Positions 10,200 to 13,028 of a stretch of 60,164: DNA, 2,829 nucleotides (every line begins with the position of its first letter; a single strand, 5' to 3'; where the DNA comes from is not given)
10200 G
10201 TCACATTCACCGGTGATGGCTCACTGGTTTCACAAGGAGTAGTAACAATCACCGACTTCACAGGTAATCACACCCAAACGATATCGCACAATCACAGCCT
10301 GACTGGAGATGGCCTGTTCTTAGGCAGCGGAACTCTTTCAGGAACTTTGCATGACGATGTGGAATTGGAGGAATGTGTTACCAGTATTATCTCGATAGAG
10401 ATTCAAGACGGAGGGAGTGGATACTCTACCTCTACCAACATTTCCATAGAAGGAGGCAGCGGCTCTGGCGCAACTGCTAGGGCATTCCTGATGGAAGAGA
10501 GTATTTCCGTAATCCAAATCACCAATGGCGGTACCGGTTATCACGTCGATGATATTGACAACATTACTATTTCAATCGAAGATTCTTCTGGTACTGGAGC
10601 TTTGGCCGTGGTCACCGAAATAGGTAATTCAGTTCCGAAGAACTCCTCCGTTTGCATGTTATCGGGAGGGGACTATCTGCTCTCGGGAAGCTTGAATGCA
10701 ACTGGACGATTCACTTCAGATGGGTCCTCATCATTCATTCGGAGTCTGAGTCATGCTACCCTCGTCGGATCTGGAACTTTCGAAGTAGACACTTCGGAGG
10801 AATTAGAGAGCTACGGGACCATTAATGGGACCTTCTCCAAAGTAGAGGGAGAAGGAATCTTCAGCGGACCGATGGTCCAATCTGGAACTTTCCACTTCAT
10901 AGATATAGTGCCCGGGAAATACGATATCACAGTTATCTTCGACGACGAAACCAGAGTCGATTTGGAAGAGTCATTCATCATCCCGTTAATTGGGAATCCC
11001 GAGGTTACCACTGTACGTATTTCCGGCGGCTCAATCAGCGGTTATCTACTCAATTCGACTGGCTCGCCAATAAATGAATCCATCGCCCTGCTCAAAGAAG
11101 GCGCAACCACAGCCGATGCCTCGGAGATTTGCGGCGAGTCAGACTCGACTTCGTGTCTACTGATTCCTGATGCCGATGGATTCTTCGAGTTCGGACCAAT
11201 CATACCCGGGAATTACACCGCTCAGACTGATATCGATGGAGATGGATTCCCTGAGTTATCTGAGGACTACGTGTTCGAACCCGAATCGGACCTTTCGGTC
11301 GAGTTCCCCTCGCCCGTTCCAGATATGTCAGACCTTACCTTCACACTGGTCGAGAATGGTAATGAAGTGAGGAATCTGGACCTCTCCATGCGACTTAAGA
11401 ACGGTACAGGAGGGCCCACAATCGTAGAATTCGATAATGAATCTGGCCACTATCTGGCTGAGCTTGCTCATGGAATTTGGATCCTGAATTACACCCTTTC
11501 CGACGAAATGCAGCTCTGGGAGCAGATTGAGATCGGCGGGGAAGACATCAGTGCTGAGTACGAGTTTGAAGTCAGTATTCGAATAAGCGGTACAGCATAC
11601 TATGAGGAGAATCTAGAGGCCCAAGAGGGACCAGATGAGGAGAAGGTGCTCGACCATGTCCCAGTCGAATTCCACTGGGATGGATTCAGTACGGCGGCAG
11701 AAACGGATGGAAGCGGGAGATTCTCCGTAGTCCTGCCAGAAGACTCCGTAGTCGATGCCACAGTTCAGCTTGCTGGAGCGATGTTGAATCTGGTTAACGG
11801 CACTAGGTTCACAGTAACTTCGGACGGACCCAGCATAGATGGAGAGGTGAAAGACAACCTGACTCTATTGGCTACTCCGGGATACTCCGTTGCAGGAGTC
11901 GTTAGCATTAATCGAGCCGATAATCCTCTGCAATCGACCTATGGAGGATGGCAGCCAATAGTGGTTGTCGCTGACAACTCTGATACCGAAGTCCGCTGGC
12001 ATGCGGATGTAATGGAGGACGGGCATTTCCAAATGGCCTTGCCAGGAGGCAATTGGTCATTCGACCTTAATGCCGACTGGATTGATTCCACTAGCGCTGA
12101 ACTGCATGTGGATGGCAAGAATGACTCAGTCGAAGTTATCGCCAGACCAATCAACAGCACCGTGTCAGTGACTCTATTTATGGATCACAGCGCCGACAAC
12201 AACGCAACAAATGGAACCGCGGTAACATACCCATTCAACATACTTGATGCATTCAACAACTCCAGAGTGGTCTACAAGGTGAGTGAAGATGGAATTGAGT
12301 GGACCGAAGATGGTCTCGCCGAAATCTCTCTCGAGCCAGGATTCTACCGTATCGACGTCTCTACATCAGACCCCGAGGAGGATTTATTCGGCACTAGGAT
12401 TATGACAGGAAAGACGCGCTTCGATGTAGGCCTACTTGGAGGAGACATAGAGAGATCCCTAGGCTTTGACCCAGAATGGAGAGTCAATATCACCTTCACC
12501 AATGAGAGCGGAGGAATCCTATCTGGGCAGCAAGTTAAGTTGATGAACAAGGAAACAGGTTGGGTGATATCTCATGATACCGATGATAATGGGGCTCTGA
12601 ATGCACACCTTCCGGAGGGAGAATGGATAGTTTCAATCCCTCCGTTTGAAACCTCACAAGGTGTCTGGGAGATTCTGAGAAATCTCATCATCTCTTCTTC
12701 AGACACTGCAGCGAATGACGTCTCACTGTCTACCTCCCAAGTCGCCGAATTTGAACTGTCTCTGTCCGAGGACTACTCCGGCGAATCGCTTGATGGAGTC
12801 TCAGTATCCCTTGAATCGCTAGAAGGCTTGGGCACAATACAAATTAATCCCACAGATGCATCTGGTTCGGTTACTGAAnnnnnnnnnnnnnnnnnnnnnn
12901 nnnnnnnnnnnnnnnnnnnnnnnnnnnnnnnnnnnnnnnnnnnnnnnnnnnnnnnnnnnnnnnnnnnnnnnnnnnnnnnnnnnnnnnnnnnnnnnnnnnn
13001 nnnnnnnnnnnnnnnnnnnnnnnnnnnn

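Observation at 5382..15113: A 3243-aa single-ORF oligosaccharyltransferase: AglB/STT3 core between an extra polytopic N-terminal module and an about 1750-aa extracellular adhesin-like extension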

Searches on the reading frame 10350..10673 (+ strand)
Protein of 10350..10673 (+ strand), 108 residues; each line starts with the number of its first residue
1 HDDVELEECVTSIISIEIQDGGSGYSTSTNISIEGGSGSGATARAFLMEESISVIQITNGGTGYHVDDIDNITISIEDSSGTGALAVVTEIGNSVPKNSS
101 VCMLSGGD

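Call 74: search_protein_families(library=pfam, proteins=[window:10350-10673:+], max_evalue=1)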
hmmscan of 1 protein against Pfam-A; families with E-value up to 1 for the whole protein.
seq(108 aa): 0 families

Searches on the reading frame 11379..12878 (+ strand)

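Call 50: search_protein_families(library=pfam, proteins=[window:11379-12878:+], max_evalue=1)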
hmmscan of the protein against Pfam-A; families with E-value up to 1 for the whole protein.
window:11379-12878:+ (500 aa): 3 families
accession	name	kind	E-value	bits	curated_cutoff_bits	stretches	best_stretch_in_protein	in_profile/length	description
PF13620.12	CarboxypepD_reg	-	5.4e-06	27.1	32.3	0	372-420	5-54/82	Carboxypeptidase regulatory-like domain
PF14900.11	DUF4493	-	0.002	18.5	27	1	276-350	24-93/226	Domain of unknown function (DUF4493)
PF23194.1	NOMO_5th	-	0.029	15.2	27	0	170-260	1-86/89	NOMO fifth transthyretin-like domain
